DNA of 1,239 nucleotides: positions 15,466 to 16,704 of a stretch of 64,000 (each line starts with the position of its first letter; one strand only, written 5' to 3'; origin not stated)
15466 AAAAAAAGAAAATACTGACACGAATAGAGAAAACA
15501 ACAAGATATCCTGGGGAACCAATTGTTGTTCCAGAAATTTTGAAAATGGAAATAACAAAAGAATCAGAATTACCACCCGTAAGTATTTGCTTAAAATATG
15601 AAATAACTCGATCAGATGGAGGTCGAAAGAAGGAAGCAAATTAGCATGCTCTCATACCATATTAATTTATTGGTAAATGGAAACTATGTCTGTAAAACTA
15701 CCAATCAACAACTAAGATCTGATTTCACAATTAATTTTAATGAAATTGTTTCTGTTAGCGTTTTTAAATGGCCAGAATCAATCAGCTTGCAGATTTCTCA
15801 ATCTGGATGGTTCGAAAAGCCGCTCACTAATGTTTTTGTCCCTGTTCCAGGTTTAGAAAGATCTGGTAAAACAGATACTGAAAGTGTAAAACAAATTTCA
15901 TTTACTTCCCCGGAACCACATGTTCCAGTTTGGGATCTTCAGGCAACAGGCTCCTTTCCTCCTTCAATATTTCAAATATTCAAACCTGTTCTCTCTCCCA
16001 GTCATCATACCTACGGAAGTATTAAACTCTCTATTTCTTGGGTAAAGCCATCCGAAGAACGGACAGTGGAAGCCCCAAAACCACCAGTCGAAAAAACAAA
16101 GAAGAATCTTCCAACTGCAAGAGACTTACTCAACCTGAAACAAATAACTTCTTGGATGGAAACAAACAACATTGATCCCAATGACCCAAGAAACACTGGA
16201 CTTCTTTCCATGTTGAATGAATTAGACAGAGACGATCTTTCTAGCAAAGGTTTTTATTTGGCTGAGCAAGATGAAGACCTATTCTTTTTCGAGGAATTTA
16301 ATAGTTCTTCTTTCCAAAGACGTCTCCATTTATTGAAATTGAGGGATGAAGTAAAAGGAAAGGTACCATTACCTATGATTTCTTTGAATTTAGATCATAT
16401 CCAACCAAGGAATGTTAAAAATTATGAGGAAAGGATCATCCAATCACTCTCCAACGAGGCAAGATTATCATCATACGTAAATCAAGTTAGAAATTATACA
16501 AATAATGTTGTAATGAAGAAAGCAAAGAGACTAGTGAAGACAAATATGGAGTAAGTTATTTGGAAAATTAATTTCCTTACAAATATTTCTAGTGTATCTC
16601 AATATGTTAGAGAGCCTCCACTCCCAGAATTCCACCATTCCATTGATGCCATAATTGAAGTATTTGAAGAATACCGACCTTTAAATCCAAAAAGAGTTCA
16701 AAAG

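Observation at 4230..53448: Recurrent GC-rich E2F-like element (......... / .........) in the tiny promoters, with textbook placement at DNA polymerase alpha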

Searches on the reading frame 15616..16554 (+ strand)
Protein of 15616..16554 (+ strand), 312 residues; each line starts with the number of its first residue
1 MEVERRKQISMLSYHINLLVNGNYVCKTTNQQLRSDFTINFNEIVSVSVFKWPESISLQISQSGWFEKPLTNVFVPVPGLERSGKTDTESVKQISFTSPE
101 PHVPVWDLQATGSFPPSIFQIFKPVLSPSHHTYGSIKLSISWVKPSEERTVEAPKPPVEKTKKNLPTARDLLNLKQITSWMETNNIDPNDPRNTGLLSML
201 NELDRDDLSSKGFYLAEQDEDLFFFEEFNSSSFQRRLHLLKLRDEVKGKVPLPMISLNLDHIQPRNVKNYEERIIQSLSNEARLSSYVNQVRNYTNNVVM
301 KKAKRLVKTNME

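Call 18: search_protein_families(library=pfam, proteins=[window:15616-16554:+], max_evalue=0.001)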
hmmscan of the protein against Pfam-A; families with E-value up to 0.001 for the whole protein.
window:15616-16554:+ (312 aa): 1 family
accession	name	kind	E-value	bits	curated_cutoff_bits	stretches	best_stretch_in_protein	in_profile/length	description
PF15625.12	CC2D2AN-C2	-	1.9e-40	138.8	25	1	2-152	26-174/176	CC2D2A N-terminal C2 domain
